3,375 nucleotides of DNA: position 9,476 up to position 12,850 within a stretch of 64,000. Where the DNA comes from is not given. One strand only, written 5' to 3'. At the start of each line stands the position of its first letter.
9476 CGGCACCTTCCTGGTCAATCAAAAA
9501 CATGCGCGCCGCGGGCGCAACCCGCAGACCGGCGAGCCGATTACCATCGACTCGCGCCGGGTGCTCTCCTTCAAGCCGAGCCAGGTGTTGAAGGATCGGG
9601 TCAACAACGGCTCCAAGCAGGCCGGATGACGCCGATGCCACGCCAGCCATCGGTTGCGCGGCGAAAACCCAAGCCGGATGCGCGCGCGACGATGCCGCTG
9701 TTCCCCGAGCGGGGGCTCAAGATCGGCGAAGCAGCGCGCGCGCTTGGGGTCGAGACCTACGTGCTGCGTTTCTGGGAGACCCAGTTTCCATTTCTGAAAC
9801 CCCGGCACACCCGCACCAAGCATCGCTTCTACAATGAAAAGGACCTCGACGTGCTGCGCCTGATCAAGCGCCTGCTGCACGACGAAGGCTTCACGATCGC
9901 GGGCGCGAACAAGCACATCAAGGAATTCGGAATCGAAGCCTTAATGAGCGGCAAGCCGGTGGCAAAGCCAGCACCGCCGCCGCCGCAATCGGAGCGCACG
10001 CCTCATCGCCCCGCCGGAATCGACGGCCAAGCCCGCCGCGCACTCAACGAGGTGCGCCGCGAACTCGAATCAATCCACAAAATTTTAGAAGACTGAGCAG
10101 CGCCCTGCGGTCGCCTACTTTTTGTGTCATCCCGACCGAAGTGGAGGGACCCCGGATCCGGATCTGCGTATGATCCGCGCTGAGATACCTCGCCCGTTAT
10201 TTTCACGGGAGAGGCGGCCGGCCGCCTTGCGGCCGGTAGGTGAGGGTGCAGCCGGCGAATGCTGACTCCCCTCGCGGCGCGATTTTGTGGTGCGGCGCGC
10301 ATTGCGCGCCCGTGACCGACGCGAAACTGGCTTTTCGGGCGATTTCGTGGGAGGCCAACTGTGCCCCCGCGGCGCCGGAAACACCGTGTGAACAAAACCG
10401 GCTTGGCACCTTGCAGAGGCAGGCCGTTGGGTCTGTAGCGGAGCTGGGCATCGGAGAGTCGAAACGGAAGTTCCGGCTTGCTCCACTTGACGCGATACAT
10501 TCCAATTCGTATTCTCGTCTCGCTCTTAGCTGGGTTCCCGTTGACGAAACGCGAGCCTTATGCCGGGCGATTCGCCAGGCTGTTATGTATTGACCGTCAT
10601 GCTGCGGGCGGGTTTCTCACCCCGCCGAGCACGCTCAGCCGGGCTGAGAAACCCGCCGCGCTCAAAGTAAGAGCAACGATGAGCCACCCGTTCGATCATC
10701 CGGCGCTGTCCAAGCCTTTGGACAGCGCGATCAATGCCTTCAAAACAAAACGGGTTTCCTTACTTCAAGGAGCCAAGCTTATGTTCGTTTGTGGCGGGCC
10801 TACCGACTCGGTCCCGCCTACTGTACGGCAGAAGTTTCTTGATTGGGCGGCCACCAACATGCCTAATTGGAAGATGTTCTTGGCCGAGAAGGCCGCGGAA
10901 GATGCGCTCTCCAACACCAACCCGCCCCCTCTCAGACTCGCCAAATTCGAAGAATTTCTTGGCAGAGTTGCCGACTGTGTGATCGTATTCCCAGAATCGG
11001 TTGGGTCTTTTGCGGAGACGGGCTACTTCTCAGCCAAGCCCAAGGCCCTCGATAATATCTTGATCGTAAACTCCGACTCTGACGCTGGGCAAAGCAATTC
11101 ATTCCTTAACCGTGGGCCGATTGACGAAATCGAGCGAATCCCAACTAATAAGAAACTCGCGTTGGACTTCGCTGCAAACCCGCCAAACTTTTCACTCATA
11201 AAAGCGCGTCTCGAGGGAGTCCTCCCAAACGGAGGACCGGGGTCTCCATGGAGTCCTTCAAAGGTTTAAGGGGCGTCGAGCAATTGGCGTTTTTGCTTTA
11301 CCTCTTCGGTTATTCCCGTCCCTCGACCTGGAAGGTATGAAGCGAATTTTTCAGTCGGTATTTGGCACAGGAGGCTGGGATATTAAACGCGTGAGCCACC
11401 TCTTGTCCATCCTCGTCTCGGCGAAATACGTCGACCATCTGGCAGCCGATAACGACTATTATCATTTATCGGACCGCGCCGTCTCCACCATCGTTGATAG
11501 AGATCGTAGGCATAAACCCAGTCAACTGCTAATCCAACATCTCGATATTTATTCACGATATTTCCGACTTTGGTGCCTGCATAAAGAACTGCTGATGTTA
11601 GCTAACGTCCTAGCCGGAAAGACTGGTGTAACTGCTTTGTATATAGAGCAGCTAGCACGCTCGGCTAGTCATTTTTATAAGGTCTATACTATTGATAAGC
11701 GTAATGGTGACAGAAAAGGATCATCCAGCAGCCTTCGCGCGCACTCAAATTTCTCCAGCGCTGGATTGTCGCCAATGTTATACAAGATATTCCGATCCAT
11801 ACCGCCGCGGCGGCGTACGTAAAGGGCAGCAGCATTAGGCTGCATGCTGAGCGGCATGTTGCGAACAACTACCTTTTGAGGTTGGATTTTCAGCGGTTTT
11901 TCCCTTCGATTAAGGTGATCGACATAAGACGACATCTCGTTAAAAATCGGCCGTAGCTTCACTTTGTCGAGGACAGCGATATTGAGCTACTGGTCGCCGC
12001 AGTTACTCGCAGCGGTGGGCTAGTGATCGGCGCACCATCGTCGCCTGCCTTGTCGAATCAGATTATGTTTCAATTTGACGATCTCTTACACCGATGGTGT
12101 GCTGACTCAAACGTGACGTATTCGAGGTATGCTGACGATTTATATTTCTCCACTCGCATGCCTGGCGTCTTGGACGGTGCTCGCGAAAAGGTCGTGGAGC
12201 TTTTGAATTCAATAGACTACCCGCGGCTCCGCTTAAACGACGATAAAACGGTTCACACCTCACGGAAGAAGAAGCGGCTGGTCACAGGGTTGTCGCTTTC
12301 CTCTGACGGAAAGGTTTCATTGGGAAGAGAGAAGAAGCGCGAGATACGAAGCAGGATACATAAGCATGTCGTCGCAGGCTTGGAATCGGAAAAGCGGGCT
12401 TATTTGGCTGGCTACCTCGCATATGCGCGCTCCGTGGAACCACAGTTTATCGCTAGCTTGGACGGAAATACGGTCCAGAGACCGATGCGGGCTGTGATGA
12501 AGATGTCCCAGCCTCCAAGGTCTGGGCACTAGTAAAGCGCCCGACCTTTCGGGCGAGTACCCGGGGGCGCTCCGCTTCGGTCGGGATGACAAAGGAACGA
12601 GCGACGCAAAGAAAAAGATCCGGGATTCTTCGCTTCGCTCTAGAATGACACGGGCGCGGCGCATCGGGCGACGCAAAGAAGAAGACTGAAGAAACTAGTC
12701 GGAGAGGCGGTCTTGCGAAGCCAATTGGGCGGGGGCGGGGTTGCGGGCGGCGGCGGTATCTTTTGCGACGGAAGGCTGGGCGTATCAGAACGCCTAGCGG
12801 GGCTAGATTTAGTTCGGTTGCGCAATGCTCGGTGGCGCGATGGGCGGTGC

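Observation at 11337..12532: Retron reverse transcriptase carries a frameshift at an A4 run and a single in-frame TAG while the toxin gene is intact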

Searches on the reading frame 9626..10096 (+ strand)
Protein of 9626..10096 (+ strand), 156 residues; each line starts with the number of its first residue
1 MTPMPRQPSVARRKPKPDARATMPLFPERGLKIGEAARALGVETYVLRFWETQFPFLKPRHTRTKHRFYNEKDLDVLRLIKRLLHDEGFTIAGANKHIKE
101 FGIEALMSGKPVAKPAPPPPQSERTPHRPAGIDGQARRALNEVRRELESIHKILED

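Call 56: find_encoding_contigs(protein=window:9626-10096:+, flank=6000, max_places=8)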
Protein window:9626-10096:+ (156 aa): 1 contig read that carries it; 1 place shown.
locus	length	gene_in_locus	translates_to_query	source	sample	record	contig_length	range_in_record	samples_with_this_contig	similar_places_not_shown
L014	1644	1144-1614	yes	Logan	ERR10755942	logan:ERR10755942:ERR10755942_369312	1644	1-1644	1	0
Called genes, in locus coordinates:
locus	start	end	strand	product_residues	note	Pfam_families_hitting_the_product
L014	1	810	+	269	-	?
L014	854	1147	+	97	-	PF00216:Bac_DNA_binding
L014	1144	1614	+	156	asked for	PF00376:MerR (weak), PF13411:MerR_1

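Call 58: list_cluster_members(proteins=[P0001, window:9626-10096:+, window:11337-11822:+, window:12023-12532:+, window:15518-17251:+])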
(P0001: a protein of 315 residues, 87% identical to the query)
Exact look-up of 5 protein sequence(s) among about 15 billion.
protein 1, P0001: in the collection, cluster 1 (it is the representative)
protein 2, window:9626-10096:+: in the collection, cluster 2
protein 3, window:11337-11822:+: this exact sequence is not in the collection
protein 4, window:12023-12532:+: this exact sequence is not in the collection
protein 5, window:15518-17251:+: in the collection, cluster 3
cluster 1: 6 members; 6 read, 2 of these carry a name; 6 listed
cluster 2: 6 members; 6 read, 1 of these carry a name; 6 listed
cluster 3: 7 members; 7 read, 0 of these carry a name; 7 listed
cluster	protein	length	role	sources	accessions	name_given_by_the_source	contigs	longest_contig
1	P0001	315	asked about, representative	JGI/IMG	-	-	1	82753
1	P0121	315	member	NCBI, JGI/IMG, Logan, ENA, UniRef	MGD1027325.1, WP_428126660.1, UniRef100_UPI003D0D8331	retron St85 family RNA-directed DNA polymerase [Candidatus Binatus soli] | hypothetical protein | retron St85 family RNA-directed DNA polymerase n=1 Tax=Candidatus Binatus soli ...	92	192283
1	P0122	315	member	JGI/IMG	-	hypothetical protein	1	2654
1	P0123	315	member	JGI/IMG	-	-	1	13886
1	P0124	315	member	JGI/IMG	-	-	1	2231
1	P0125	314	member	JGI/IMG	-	-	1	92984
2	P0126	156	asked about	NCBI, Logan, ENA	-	-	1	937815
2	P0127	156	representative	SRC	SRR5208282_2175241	-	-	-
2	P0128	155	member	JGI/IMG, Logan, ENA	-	DNA-binding transcriptional MerR regulator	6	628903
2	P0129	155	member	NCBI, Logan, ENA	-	-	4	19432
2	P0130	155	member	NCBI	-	-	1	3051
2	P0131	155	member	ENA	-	-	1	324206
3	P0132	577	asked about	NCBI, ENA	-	-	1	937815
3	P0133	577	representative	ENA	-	-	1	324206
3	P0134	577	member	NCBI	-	-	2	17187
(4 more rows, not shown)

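Call 59: find_encoding_contigs(protein=P0131, flank=8000, max_places=4)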
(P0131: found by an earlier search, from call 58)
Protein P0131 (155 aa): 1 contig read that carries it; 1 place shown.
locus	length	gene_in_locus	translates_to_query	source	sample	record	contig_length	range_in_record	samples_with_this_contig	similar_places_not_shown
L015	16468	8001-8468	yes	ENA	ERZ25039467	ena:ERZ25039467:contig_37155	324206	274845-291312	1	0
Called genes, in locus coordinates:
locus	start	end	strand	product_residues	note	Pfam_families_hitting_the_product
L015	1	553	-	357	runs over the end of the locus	PF01594:AI-2E_transport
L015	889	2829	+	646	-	PF07973:tRNA_SAD, PF00587:tRNA-synt_2b, PF03129:HGTP_anticodon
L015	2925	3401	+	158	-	PF05198:IF3_N, PF00707:IF3_C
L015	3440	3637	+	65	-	PF01632:Ribosomal_L35p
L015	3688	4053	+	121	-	PF00453:Ribosomal_L20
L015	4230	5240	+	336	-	PF02912:Phe_tRNA-synt_N, PF01409:tRNA-synt_2d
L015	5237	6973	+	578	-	PF01588:tRNA_bind, PF03483:B3_4, PF03484:B5, PF17759:tRNA_synthFbeta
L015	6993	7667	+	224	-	PF17759:tRNA_synthFbeta, PF03147:FDX-ACB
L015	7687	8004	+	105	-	PF00216:Bac_DNA_binding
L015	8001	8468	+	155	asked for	PF00376:MerR (weak), PF13411:MerR_1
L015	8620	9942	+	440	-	PF13289:SIR2_2 (weak)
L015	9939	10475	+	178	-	-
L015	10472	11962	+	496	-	PF02463:SMC_N, PF13175:AAA_15 (faint), PF13476:AAA_23, PF13555:AAA_29 (weak)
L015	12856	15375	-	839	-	PF13506:Glyco_transf_21, PF00535:Glycos_transf_2, PF10111:Glyco_tranf_2_2, PF13641:Glyco_tranf_2_3, PF13632:Glyco_trans_2_3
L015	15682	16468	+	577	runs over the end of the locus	PF00512:HisKA, PF02518:HATPase_c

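Call 60: find_encoding_contigs(protein=P0128, flank=8000, max_places=6)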
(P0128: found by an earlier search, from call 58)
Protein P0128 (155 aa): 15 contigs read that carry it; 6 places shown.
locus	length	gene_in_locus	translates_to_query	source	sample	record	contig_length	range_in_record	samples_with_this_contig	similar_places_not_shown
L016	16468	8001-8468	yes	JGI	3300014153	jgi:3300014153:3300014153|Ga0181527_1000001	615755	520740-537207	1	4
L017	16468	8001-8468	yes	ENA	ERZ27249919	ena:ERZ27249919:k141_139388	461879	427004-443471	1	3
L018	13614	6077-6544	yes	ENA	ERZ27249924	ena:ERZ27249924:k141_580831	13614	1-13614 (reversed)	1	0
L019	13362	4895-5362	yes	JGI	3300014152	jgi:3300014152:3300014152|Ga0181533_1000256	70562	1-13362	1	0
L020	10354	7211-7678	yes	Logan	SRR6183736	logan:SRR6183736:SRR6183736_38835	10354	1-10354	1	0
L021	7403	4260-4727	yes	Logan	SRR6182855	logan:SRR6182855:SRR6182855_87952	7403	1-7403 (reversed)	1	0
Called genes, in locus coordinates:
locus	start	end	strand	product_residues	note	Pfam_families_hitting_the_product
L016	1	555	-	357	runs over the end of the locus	PF01594:AI-2E_transport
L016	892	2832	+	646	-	PF07973:tRNA_SAD, PF00587:tRNA-synt_2b, PF03129:HGTP_anticodon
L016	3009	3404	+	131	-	PF05198:IF3_N, PF00707:IF3_C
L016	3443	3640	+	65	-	PF01632:Ribosomal_L35p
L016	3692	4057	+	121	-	PF00453:Ribosomal_L20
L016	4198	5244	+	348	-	PF02912:Phe_tRNA-synt_N, PF01409:tRNA-synt_2d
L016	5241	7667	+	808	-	PF01588:tRNA_bind, PF03483:B3_4, PF03484:B5, PF17759:tRNA_synthFbeta, PF03147:FDX-ACB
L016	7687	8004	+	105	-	PF00216:Bac_DNA_binding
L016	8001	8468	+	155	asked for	PF00376:MerR (weak), PF13411:MerR_1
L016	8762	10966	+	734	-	PF04326:SLFN_AlbA_2 (weak), PF13428:TPR_14 (faint), PF12895:ANAPC3 (faint)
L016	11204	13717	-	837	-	PF13506:Glyco_transf_21, PF00535:Glycos_transf_2, PF10111:Glyco_tranf_2_2, PF13641:Glyco_tranf_2_3, PF13632:Glyco_trans_2_3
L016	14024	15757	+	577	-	PF00512:HisKA, PF02518:HATPase_c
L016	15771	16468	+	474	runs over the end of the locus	PF00072:Response_reg, PF00158:Sigma54_activat, PF13191:AAA_16 (faint), PF14532:Sigma54_activ_2, PF07728:AAA_5 (weak), PF25601:AAA_lid_14, PF02954:HTH_8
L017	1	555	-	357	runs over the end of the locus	PF01594:AI-2E_transport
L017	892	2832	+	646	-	PF07973:tRNA_SAD, PF00587:tRNA-synt_2b, PF03129:HGTP_anticodon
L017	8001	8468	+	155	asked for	PF00376:MerR (weak), PF13411:MerR_1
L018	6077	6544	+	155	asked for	PF00376:MerR (weak), PF13411:MerR_1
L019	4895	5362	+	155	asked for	PF00376:MerR (weak), PF13411:MerR_1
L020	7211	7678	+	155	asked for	PF00376:MerR (weak), PF13411:MerR_1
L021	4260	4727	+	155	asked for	PF00376:MerR (weak), PF13411:MerR_1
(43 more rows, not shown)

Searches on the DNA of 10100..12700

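Call 65: search_rna_families(source=window, start=10100, end=12700, threshold=evalue, max_evalue=10)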
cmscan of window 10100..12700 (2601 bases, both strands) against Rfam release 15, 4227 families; matches with E-value up to 10: 4.
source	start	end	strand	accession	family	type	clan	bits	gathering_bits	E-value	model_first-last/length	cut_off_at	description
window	10536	10598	+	RF00170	msr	Gene;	-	24.2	52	0.44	1-69/69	no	Retron msr RNA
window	10598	10666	-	RF03577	mir-9193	Gene; miRNA;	-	23.3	55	0.45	1-74/74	no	mir-9193 microRNA precursor family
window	11536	11599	+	RF01162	sn668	Gene; snRNA; snoRNA; CD-box;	-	18.3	40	3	1-65/65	no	Small nucleolar RNA sn668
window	10601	10655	-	RF02808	PyrR210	Gene; snRNA; snoRNA; HACA-box;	-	16.5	59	5.8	1-49/59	no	Pyrobaculum sRNA 210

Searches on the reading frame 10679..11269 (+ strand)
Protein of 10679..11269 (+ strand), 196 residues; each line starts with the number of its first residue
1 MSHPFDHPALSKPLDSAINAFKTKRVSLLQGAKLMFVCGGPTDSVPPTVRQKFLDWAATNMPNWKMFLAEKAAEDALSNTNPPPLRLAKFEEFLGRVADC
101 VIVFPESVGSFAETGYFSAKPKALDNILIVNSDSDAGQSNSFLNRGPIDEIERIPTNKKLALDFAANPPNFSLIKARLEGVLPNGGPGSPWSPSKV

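Call 8: search_protein_families(library=ncbifam, proteins=[window:10679-11266:+], max_evalue=0.01)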
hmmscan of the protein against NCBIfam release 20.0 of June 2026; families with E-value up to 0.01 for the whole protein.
seq(196 aa): 1 family
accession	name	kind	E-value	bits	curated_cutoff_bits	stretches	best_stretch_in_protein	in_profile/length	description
NF038232.1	STM3845_fam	equivalog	4.1e-30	105.4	100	1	32-164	9-140/277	retron St85 family effector protein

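Call 9: search_protein_families(library=padloc, proteins=[window:10679-11266:+], max_evalue=0.01)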
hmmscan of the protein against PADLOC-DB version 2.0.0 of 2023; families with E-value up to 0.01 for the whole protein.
seq(196 aa): 3 families
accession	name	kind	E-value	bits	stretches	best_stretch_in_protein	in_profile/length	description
PDLC02928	NDT_II-A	-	4e-33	113.1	1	14-158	3-134/279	-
PDLC02930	NDT_II-A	-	6.4e-15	53.4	1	34-159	25-144/272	-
PDLC02929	NDT_II-A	-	0.00034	18.5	1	91-153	101-166/199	-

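Call 10: search_protein_families(library=pfam, proteins=[window:10679-11266:+], max_evalue=0.01)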
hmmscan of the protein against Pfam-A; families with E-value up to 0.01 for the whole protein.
seq(196 aa): 0 families

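Call 57: find_encoding_contigs(protein=window:10679-11269:+, flank=4000, max_places=8)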
Protein window:10679-11269:+ (196 aa): no gene with exactly this product is on record in the collection.

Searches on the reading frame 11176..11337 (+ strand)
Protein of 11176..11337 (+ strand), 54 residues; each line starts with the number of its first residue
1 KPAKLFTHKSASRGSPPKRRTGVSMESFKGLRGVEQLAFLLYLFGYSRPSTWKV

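Call 12: search_protein_families(library=ncbifam, proteins=[window:11176-11337:+], max_evalue=10)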
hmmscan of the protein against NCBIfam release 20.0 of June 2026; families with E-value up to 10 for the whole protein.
seq(54 aa): 0 families

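Call 13: search_protein_families(library=padloc, proteins=[window:11176-11337:+], max_evalue=10)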
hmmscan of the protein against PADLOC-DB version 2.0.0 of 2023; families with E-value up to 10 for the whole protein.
seq(54 aa): 0 families

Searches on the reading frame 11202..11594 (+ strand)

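Call 12: search_protein_families(library=ncbifam, proteins=[window:11202-11594:+], max_evalue=10)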
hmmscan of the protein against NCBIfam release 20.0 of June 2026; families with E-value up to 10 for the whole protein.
seq(131 aa): 0 families

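Call 13: search_protein_families(library=padloc, proteins=[window:11202-11594:+], max_evalue=10)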
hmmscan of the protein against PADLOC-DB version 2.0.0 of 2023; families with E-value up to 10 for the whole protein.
seq(131 aa): 1 family
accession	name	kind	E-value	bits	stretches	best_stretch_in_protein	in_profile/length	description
PDLC02928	NDT_II-A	-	0.034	11.6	1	35-95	185-243/279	-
